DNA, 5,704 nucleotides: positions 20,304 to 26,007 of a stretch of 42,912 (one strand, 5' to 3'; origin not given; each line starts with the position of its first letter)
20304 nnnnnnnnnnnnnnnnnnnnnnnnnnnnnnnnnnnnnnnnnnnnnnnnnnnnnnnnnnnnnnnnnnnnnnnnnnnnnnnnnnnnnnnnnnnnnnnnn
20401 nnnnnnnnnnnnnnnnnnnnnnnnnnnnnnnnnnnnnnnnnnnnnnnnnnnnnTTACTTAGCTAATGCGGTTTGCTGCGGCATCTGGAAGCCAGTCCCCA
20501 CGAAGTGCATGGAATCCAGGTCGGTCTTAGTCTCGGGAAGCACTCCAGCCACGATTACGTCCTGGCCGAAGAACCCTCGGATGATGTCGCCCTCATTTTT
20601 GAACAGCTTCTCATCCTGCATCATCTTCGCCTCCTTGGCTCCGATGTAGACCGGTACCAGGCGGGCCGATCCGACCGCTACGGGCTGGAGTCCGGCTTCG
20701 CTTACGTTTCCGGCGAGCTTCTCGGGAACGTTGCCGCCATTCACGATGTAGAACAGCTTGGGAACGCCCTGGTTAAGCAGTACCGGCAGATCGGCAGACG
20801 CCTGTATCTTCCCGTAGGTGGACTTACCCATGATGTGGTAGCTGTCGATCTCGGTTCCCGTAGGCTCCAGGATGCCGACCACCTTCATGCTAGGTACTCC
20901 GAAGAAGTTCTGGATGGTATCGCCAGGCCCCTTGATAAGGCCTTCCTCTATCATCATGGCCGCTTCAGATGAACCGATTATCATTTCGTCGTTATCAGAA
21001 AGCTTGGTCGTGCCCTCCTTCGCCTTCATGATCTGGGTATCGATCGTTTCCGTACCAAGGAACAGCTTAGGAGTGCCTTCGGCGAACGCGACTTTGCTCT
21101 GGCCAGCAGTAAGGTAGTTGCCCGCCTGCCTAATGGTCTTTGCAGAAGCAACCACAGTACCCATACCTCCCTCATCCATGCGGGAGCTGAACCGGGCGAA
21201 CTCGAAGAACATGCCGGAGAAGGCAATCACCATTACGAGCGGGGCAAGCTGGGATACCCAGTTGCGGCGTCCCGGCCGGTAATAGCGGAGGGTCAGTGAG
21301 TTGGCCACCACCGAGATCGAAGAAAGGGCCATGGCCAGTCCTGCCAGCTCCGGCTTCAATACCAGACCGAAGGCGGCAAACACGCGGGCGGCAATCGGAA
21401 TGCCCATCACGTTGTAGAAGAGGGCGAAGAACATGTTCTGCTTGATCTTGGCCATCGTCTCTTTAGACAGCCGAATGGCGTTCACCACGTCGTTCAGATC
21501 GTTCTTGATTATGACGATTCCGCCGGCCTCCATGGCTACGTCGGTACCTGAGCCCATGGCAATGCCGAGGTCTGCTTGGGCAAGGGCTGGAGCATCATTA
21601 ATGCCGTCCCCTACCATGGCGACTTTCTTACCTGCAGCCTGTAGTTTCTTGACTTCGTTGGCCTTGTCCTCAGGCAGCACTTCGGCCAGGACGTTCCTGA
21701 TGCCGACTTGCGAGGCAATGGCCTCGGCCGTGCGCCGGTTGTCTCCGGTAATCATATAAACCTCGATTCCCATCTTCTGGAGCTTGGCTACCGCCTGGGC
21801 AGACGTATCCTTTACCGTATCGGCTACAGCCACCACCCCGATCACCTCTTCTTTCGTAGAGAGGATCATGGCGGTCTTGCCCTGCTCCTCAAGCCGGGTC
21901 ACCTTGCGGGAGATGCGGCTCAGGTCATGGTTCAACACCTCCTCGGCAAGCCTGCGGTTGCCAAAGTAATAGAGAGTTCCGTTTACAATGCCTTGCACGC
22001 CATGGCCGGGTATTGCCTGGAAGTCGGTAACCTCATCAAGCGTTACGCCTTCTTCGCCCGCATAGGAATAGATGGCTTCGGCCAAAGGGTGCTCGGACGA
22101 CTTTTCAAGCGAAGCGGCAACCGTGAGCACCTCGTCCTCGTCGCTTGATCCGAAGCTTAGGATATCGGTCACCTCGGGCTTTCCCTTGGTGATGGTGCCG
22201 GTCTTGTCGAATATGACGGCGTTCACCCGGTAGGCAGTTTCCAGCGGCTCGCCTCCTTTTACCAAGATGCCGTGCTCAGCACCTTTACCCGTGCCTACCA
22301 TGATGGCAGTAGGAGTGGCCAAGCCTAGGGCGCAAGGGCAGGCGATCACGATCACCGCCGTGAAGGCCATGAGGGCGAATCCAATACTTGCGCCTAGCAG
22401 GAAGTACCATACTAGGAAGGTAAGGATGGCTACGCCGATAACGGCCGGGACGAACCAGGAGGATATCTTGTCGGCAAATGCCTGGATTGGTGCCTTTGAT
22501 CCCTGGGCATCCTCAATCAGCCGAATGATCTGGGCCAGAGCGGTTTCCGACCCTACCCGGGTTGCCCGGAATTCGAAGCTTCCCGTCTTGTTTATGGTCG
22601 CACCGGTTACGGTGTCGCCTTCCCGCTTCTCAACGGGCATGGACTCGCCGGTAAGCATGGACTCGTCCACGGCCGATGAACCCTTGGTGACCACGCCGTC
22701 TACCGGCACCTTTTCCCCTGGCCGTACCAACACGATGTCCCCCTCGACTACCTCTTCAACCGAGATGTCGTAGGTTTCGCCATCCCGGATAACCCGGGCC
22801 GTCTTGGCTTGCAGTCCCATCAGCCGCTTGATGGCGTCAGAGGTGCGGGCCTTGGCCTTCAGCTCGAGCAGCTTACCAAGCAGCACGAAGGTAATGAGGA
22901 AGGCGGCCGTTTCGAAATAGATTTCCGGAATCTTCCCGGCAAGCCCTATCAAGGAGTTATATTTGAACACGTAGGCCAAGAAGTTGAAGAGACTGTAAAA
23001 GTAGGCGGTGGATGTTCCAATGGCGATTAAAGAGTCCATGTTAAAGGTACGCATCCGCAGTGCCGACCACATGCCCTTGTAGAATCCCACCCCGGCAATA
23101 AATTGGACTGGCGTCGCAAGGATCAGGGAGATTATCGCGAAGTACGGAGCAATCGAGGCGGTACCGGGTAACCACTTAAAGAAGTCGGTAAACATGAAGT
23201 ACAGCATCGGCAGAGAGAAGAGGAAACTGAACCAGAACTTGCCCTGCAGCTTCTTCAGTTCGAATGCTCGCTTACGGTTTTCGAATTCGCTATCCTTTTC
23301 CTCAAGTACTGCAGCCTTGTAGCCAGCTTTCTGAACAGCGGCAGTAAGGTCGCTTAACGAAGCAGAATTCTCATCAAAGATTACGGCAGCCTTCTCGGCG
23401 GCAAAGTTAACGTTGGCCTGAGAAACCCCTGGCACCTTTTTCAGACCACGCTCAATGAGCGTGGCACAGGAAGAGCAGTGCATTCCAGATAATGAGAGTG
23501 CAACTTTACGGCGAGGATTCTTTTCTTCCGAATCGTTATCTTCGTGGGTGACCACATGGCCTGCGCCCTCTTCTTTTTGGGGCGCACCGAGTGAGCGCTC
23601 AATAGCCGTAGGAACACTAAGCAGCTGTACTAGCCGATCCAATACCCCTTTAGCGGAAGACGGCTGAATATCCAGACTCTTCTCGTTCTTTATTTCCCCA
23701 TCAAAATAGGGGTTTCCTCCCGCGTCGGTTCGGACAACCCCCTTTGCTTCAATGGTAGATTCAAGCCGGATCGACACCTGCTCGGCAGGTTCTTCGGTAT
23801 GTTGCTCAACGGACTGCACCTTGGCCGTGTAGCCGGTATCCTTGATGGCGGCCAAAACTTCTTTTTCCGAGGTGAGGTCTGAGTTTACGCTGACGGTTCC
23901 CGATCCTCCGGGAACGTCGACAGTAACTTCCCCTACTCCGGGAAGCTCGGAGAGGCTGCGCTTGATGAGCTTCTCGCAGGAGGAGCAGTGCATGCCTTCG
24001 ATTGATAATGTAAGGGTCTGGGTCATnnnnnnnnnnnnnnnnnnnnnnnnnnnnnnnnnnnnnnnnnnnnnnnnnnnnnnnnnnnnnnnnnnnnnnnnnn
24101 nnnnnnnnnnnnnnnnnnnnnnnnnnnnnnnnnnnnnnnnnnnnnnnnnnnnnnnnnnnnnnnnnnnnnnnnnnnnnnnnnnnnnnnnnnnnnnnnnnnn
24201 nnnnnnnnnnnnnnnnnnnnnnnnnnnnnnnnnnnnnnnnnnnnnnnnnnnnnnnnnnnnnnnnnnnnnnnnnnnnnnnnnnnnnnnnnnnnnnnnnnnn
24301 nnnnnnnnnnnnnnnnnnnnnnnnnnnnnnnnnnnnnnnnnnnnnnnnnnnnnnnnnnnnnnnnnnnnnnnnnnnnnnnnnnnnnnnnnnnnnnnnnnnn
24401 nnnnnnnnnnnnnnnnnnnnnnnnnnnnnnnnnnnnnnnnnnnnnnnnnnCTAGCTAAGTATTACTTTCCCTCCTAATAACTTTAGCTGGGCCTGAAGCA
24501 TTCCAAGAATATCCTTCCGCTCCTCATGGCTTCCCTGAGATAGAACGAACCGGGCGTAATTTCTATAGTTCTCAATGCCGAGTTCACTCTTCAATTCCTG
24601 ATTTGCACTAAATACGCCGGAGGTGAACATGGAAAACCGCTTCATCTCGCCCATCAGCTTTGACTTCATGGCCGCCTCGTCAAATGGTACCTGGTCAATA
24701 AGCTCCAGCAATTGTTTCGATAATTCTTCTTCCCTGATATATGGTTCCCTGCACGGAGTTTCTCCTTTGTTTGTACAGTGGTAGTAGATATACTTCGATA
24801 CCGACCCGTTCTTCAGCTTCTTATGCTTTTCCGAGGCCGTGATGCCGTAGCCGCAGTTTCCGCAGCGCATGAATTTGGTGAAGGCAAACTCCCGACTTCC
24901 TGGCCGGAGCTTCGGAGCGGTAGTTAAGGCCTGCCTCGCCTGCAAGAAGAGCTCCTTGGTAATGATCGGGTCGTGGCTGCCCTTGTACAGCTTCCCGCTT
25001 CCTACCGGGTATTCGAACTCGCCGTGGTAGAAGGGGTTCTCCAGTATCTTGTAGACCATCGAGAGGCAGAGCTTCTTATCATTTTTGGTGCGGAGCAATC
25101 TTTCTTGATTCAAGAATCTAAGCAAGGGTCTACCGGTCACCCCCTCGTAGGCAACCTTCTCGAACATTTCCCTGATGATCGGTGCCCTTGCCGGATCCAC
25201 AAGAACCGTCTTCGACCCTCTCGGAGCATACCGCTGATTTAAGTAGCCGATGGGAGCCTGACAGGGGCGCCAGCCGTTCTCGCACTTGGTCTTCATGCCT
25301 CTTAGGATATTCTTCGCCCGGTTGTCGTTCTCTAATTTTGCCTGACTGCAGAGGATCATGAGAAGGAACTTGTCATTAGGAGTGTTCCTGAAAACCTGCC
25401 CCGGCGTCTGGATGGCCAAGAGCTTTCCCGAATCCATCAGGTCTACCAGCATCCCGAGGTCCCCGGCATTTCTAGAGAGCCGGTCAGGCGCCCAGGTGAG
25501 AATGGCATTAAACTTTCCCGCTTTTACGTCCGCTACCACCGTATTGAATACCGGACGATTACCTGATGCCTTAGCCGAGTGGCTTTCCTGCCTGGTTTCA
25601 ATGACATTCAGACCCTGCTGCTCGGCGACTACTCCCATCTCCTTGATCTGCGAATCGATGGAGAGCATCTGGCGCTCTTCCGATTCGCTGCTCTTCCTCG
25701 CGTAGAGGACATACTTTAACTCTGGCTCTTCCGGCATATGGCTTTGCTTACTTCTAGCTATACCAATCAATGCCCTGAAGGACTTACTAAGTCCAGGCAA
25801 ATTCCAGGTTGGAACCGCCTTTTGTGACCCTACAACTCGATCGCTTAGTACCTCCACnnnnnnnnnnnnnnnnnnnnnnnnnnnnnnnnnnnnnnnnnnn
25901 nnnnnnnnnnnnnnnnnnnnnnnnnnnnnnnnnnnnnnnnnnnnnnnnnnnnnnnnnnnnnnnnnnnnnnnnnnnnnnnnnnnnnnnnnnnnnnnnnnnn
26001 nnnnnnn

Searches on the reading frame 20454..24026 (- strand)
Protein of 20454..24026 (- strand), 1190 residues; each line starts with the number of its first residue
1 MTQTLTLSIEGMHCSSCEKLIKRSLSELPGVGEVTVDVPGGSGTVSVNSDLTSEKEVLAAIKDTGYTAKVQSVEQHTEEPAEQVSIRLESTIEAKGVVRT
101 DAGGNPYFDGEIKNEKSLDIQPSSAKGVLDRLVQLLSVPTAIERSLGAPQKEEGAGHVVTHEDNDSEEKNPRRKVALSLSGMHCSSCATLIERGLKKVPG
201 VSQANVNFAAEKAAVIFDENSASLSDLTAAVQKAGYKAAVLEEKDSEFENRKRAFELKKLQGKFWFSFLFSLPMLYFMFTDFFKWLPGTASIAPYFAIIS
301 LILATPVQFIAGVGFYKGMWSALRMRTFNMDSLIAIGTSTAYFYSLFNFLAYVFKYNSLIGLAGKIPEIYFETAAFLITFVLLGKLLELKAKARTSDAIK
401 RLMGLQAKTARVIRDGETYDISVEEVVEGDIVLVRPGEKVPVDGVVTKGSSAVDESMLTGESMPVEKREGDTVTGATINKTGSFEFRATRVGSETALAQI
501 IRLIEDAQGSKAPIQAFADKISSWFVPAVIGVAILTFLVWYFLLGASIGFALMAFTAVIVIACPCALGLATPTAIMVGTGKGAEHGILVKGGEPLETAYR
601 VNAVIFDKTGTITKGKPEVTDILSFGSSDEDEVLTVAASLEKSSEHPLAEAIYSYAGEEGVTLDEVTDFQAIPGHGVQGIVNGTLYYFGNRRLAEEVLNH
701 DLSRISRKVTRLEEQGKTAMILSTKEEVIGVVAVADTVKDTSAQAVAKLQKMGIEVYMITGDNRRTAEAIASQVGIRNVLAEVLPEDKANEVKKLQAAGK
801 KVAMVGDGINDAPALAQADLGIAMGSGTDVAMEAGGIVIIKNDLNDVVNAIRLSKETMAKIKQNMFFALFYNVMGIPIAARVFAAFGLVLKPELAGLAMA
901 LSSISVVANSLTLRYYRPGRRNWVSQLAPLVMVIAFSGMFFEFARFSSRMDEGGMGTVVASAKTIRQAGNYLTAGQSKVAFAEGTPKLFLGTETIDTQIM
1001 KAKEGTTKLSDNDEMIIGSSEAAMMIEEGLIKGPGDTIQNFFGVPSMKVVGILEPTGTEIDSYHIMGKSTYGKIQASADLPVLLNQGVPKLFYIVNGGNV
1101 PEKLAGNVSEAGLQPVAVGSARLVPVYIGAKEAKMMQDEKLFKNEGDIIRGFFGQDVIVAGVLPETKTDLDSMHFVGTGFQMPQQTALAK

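Call 9: search_protein_families(library=pfam, proteins=[window:20454-24026:-], max_evalue=0.001)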
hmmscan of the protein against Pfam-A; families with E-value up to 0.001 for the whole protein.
window:20454-24026:- (1190 aa): 6 families
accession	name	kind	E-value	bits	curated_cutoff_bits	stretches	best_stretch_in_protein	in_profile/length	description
PF00122.25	E1-E2_ATPase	-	3.4e-62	209.6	28.1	1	405-585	2-181/181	E1-E2 ATPase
PF00702.32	Hydrolase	-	2.5e-39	136.1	26.4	1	602-819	2-191/191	haloacid dehalogenase-like hydrolase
PF00403.32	HMA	-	1.8e-36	124.8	24.8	2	177-237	2-62/62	Heavy-metal-associated domain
PF19803.4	DUF6286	-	9e-07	29.8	35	0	180-234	33-87/108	Family of unknown function (DUF6286)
PF08282.18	Hydrolase_3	-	2e-06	28.2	20.9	1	793-851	197-255/255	haloacid dehalogenase-like hydrolase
PF12710.13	HAD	-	0.00061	20.7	27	0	741-815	89-188/189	haloacid dehalogenase-like hydrolase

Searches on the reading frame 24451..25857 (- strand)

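Call 9: search_protein_families(library=pfam, proteins=[window:24451-25857:-], max_evalue=0.001)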
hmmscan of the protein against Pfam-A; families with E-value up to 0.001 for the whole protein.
window:24451-25857:- (468 aa): 3 families
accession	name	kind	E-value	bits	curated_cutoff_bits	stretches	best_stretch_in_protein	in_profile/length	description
PF00239.26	Resolvase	-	1.8e-18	67.4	23.3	1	50-195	2-143/145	Resolvase, N terminal domain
PF07508.19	Recombinase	-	1.6e-13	51.2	21.1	1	222-312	1-100/102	Recombinase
PF13408.12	Zn_ribbon_recom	-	1.6e-09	38.4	25.3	1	326-387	2-57/58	Recombinase zinc beta ribbon domain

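Call 59: search_protein_families(library=phrogs, proteins=[window:24451-25854:-], max_evalue=0.001)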
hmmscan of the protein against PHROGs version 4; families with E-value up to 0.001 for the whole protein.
window:24451-25854:- (467 aa): 2 families
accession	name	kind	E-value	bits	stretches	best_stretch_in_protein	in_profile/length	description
phrog_95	-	integration and excision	2.4e-61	209.1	1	36-396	78-443/651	integrase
phrog_125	-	DNA, RNA and nucleotide metabolism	1.1e-16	62.1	1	39-280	13-209/254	DNA invertase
